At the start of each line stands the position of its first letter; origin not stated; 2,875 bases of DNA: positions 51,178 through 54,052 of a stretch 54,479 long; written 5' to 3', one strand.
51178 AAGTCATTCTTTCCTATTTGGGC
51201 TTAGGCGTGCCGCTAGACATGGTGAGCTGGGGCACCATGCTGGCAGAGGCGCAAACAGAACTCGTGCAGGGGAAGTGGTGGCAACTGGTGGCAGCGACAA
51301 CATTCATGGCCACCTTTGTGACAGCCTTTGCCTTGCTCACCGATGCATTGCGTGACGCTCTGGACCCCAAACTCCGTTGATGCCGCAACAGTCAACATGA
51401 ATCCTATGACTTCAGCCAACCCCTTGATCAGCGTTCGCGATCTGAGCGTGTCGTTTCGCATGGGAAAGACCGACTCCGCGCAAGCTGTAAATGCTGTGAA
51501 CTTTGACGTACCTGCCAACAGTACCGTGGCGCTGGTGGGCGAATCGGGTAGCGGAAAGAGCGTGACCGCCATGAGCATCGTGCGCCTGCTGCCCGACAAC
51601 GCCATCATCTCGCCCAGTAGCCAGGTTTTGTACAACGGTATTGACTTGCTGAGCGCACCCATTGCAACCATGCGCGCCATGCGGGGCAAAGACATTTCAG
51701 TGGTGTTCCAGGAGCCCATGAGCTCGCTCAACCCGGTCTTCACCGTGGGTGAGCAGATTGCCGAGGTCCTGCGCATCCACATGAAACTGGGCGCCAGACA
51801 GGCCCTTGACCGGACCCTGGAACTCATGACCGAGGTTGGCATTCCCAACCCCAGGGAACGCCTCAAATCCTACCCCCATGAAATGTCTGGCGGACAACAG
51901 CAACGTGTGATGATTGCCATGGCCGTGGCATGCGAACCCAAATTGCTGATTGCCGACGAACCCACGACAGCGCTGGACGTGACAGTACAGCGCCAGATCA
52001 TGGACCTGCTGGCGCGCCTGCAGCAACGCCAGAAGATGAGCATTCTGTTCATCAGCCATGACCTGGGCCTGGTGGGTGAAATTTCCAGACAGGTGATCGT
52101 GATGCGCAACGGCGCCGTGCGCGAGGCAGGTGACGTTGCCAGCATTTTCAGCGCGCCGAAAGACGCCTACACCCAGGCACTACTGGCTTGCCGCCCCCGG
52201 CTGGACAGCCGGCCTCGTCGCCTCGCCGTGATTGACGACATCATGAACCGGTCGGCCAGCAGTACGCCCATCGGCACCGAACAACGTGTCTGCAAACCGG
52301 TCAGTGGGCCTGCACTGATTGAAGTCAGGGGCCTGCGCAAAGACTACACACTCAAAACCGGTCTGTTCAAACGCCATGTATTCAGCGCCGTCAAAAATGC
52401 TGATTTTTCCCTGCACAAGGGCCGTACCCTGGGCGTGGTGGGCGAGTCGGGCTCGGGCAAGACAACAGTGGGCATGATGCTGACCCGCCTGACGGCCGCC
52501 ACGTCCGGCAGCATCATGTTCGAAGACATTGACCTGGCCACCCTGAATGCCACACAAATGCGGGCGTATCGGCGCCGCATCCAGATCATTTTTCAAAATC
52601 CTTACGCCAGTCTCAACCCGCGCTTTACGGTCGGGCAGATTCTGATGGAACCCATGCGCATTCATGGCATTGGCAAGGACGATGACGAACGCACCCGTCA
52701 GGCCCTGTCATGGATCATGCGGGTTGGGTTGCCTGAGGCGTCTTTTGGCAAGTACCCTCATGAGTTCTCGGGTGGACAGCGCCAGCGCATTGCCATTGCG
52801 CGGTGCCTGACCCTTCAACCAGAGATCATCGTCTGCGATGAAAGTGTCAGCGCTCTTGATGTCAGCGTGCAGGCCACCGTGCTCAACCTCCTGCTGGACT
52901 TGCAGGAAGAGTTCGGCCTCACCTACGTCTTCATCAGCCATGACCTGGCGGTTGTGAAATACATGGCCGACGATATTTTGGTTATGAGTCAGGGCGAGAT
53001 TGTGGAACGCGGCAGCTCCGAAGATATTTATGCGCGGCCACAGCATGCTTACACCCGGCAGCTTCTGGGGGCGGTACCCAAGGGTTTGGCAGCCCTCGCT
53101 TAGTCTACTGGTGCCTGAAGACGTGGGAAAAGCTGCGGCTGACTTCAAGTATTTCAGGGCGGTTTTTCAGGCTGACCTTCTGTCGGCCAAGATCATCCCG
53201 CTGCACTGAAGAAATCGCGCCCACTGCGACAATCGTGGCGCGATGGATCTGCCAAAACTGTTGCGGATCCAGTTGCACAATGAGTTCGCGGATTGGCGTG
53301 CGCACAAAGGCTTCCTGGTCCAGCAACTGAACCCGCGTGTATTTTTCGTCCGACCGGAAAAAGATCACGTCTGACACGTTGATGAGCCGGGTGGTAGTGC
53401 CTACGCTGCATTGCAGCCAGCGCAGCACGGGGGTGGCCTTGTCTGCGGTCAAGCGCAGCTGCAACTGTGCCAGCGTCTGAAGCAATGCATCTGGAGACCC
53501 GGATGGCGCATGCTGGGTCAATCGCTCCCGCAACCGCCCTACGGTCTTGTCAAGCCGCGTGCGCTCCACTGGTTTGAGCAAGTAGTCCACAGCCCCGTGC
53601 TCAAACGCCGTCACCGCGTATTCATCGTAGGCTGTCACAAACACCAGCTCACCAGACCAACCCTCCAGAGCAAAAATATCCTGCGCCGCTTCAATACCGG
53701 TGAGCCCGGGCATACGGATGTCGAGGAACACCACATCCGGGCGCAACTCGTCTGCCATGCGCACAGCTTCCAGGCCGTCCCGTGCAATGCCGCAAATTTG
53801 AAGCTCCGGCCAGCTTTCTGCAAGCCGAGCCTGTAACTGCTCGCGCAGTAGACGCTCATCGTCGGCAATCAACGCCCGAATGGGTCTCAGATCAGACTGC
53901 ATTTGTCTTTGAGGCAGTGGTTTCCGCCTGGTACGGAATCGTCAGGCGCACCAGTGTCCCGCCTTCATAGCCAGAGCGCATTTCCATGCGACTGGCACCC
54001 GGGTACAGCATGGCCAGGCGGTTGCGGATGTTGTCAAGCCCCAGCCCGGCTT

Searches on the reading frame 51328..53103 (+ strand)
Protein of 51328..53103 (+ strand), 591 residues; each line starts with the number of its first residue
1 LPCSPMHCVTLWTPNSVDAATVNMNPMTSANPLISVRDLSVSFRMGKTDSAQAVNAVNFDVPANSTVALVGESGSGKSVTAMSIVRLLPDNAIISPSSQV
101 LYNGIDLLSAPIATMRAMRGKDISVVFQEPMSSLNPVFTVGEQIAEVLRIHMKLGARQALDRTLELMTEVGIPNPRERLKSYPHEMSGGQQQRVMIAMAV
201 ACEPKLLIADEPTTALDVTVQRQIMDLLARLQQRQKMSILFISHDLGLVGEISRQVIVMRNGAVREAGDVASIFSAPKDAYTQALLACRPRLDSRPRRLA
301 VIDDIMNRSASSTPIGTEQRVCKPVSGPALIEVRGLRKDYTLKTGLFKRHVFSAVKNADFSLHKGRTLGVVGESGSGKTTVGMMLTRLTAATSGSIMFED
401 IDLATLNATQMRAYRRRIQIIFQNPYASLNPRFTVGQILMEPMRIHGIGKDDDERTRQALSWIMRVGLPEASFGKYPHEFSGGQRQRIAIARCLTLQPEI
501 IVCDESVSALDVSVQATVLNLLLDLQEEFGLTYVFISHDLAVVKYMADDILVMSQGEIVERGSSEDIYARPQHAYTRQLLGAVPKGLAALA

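Call 84: search_protein_families(library=pfam, proteins=[window:51328-53103:+], max_evalue=0.00001)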
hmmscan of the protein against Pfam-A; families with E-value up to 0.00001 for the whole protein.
window:51328-53103:+ (591 aa): 5 families
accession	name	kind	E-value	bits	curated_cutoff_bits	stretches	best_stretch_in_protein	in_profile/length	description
PF00005.33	ABC_tran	-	3.7e-61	206.1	25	2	355-506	1-135/137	ABC transporter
PF08352.17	oligo_HPY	-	7.5e-11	42.7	27.1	0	266-304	2-40/65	Oligopeptide/dipeptide transporter, C-terminal region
PF02463.25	SMC_N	-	3.2e-08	33.7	40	0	65-259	25-212/220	RecF/RecN/SMC N terminal domain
PF13401.12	AAA_22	-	7.1e-07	30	27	0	369-474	9-65/130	AAA domain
PF20720.3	nSTAND3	-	8.5e-06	26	27.2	0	354-391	6-43/155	Novel STAND NTPase 3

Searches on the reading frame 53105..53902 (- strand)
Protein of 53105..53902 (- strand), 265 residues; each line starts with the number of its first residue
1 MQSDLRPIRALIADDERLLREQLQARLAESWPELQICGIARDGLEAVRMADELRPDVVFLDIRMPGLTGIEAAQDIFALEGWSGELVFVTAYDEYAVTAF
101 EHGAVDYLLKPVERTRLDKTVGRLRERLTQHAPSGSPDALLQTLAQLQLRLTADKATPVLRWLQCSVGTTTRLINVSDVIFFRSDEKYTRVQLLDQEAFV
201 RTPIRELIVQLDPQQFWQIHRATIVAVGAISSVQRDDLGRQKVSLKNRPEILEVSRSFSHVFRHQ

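Call 84: search_protein_families(library=pfam, proteins=[window:53105-53902:-], max_evalue=0.00001)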
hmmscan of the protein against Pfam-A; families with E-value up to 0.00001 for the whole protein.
window:53105-53902:- (265 aa): 2 families
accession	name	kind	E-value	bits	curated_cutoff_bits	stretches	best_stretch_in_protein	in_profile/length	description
PF00072.30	Response_reg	-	2.5e-21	76.4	30.2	1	11-121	2-110/111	Response regulator receiver domain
PF04397.21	LytTR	-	7.7e-19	68.2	22.6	1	171-263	3-94/98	LytTr DNA-binding domain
